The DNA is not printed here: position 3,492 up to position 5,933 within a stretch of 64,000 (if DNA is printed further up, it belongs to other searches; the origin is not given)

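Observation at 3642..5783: Wzx-like flippase fused to a cytoplasmic GT-A glycosyltransferase domain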

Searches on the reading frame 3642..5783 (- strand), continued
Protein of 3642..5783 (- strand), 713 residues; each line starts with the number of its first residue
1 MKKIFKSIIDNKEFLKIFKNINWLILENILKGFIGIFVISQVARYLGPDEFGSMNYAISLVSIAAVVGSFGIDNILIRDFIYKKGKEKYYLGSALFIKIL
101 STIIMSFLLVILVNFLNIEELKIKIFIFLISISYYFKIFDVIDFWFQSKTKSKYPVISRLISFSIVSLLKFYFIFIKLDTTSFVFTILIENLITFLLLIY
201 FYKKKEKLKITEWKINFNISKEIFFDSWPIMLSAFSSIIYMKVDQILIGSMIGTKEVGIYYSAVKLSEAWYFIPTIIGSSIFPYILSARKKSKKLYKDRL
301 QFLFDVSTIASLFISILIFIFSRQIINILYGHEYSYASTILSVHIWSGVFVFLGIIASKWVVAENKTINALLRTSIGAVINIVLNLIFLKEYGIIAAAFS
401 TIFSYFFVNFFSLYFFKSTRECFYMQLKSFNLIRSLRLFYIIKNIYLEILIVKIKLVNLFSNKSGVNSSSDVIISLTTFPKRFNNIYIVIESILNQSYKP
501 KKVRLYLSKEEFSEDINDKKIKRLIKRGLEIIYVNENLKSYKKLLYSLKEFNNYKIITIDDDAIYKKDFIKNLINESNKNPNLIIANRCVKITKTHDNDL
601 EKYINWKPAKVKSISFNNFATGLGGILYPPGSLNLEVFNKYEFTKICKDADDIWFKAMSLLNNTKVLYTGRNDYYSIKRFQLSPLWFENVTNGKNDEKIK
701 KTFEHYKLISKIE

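Call 32: find_encoding_contigs(protein=P0013, flank=5000, max_places=2)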
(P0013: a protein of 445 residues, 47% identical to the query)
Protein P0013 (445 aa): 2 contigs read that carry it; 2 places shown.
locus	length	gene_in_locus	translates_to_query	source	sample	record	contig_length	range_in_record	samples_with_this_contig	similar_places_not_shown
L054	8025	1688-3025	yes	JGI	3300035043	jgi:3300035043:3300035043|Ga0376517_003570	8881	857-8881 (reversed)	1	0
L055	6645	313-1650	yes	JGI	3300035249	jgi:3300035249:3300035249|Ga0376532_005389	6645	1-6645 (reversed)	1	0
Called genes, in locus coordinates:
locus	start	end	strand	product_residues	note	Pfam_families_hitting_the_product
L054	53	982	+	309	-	PF01370:Epimerase, PF02719:Polysacc_synt_2 (faint), PF04321:RmlD_sub_bind, PF16363:GDP_Man_Dehyd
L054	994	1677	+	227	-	PF03567:Sulfotransfer_2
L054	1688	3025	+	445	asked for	PF01943:Polysacc_synt, PF13440:Polysacc_synt_3, PF03023:MurJ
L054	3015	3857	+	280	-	-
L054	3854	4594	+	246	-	PF13489:Methyltransf_23, PF07021:MetW, PF13847:Methyltransf_31, PF08241:Methyltransf_11, PF08242:Methyltransf_12, PF13649:Methyltransf_25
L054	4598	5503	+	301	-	PF00535:Glycos_transf_2 (weak), PF03071:GNT-I (weak)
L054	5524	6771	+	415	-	PF13439:Glyco_transf_4, PF13524:Glyco_trans_1_2 (faint), PF00534:Glycos_transf_1, PF13692:Glyco_trans_1_4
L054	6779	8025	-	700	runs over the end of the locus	?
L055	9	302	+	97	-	PF03567:Sulfotransfer_2 (weak)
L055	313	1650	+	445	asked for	PF01943:Polysacc_synt, PF13440:Polysacc_synt_3, PF03023:MurJ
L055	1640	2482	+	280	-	-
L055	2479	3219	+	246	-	PF13489:Methyltransf_23, PF07021:MetW, PF13847:Methyltransf_31, PF08241:Methyltransf_11, PF08242:Methyltransf_12, PF13649:Methyltransf_25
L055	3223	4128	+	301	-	PF00535:Glycos_transf_2 (weak), PF03071:GNT-I (weak)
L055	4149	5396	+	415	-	PF13439:Glyco_transf_4, PF13524:Glyco_trans_1_2 (faint), PF00534:Glycos_transf_1, PF13692:Glyco_trans_1_4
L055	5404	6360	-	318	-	-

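Call 33: find_encoding_contigs(protein=P0011, flank=5000, max_places=2)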
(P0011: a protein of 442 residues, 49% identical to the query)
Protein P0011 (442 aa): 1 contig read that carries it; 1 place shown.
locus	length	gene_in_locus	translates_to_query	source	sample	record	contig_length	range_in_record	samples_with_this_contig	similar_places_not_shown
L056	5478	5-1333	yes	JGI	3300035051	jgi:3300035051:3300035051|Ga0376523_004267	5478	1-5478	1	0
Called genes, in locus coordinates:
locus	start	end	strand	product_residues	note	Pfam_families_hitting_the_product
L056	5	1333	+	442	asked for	PF01943:Polysacc_synt, PF13440:Polysacc_synt_3, PF01554:MatE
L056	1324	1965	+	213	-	-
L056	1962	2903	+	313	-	-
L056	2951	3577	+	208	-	PF13489:Methyltransf_23, PF13847:Methyltransf_31 (faint), PF08241:Methyltransf_11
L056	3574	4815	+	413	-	PF13439:Glyco_transf_4, PF00534:Glycos_transf_1, PF13692:Glyco_trans_1_4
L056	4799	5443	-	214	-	-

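Call 34: search_protein_families(library=pfam, proteins=[P0292, P0315], max_evalue=0.1)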
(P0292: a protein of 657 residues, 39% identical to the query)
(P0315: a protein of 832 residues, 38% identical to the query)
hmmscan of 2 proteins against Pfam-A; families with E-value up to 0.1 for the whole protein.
P0292 (657 aa): 7 families
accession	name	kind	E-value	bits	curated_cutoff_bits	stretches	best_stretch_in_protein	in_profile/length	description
PF01943.22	Polysacc_synt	-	4.3e-31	108.8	28.2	2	25-287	3-268/274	Polysaccharide biosynthesis protein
PF13440.11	Polysacc_synt_3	-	8.5e-23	81.5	23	1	48-341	2-291/293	Polysaccharide biosynthesis protein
PF01554.23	MatE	-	6.4e-09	36.1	24.9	1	233-391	1-161/161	MatE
PF03023.19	MurJ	-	6.2e-05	22.2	27.4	1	96-434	75-415/451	Lipid II flippase MurJ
PF08241.18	Methyltransf_11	-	0.0002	22.4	21.2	1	493-533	55-93/95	Methyltransferase domain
PF08242.18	Methyltransf_12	-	0.00061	20.9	30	1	467-533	36-98/98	Methyltransferase domain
PF05677.18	DUF818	-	0.042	13.3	20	1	154-230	25-107/365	Chlamydia CHLPS protein (DUF818)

P0315 (832 aa): 10 families
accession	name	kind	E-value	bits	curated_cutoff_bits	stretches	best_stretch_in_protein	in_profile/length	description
PF00534.26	Glycos_transf_1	-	3.2e-33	115.1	26.4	1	208-364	9-170/172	Glycosyl transferases group 1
PF13692.12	Glyco_trans_1_4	-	3e-30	105.8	27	1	215-349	2-139/142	Glycosyl transferases group 1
PF01943.22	Polysacc_synt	-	6.8e-29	101.6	28.2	1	411-686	2-272/274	Polysaccharide biosynthesis protein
PF13440.11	Polysacc_synt_3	-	1.4e-21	77.4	23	1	435-737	2-292/293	Polysaccharide biosynthesis protein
PF13439.12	Glyco_transf_4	-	1.9e-12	48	28.5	1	18-206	6-169/170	Glycosyltransferase Family 4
PF13524.12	Glyco_trans_1_2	-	4.4e-08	33.6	25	1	232-380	5-142/144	Glycosyl transferase-like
PF13579.12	Glyco_trans_4_4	-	1.5e-06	29.1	29.7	1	65-201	59-157/158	Glycosyl transferase 4-like domain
PF20706.3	GT4-conflict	-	5.1e-05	22.9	26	1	196-327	177-322/385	Family 4 Glycosyltransferase in conflict systems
PF13477.12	Glyco_trans_4_2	-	0.001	19.7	23.4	1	66-110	63-107/139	Glycosyl transferase 4-like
PF03023.19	MurJ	-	0.0016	17.6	27.4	1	557-826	133-411/451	Lipid II flippase MurJ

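Call 55: predict_structure(alignment_id=A4)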
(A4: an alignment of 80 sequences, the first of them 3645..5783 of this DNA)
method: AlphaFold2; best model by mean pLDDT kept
length: 713 residues; sequences in the alignment: 80
mean_pLDDT: 93.8   pTM: 0.82
mean pLDDT of the five models: 93.8, 93.6, 93.2, 92.8, 92.5
residues with pLDDT >= 90: 587; 70-90: 113; 50-70: 9; < 50: 4
segments of 3 or more residues with pLDDT < 50: none
pLDDT, mean of each block of 10 residues (from residue 1): 56 75 88 95 98 98 93 91 95 97 96 96 98 97 94 96 98 98 98 98 97 98 91 88 96 98 95 86 87 96 94 97 98 98 97 95 90 94 97 97 96 97 97 84 87 94 96 95 95 98 96 92 98 83 88 97 97 98 98 94 96 97 94 96 90 96 98 93 84 94 96 85
secondary structure, 60 per line:
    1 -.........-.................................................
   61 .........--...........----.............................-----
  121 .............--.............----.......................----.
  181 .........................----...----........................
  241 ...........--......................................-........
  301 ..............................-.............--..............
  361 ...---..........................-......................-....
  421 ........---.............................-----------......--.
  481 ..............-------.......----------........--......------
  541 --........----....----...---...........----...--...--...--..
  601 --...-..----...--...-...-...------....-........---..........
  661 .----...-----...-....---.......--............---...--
elements in order (helices of 4 or more, strands of 3 or more residues): H2-10 H12-69 H72-82 H87-115 H121-133 H136-148 H153-175 H180-205 H217-251 H254-291 H293-330 H332-344 H347-363 H367-392 H394-415 H417-428 H432-460 E472-477 H480-494 E502-508 H519-526 E529-534 H543-550 E555-558 E563-565 H569-579 E584-586 E589-591 E594-596 E613-615 E618-620 E626-628 H635-638 H640-647 H651-661 E666-668 E674-676 H678-681 H685-691 H694-705

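Call 62: fold_search(model_id=the predicted structure, library=pdb)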
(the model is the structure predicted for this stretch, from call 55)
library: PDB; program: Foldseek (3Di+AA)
matches with E <= 10: 634; with E <= 0.001: 54
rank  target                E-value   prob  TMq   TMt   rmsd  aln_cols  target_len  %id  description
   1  6nc6_A                2.8e-08  1.00  0.47  0.69   5.5       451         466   20  Lipid II flippase MurJ, inward closed conformation (released 2019-04-17)
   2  6nc8                  3.3e-07  1.00  0.44  0.63   6.9       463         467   19  Lipid II flippase MurJ, inward occluded conformation (released 2019-04-17)
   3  6nc6_B                4.0e-07  1.00  0.45  0.66   6.0       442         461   19  Lipid II flippase MurJ, inward closed conformation (released 2019-04-17)
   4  5t77                  6.2e-07  1.00  0.44  0.63   5.6       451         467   19  Crystal structure of the MOP flippase MurJ (released 2016-12-28)
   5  6fhz                  1.2e-06  1.00  0.47  0.72   5.2       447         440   11  Inward-facing conformation of a multidrug resistance MATE family transporter of the MOP superfamily. (released 2019-05-08)
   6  9g9p_A                3.2e-06  1.00  0.46  0.76   4.1       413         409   14  Lipid III flippase WzxE with NB10 and NB7 nanobodies in inward-facing conformation - crystal 2 (released 2025-01-22)
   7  9g9n_A                3.3e-06  1.00  0.46  0.75   4.1       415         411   14  Lipid III flippase WzxE with NB10 and NB7 nanobodies in inward-facing conformation - crystal 1 (released 2025-01-22)
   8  6nc7_A                3.3e-06  1.00  0.43  0.62   6.2       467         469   18  Lipid II flippase MurJ, inward open conformation (released 2019-04-17)
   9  6nc7_B                4.2e-06  1.00  0.42  0.61   6.5       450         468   19  Lipid II flippase MurJ, inward open conformation (released 2019-04-17)
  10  7wag                  5.1e-06  1.00  0.46  0.61   7.8       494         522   12  Crystal structure of MurJ squeezed form (released 2022-06-01)
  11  9rsj_A                5.3e-06  1.00  0.41  0.60   6.9       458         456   15  Cryo-EM structure of MATE transporter NorM-VC in complex with doxorubicin (released 2025-11-26)
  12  7wax                  6.7e-06  1.00  0.45  0.60   7.7       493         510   15  MurJ inward occluded form (released 2022-06-01)
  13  5y50                  1.0e-05  1.00  0.39  0.56   8.1       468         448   13  Crystal structure of eukaryotic MATE transporter AtDTX14 (released 2017-12-06)
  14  6nc9                  1.2e-05  1.00  0.42  0.59   6.3       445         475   19  Lipid II flippase MurJ, outward-facing conformation (released 2019-04-17)
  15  7waw                  1.2e-05  1.00  0.44  0.61   7.6       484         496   14  MurJ inward closed form (released 2022-06-01)
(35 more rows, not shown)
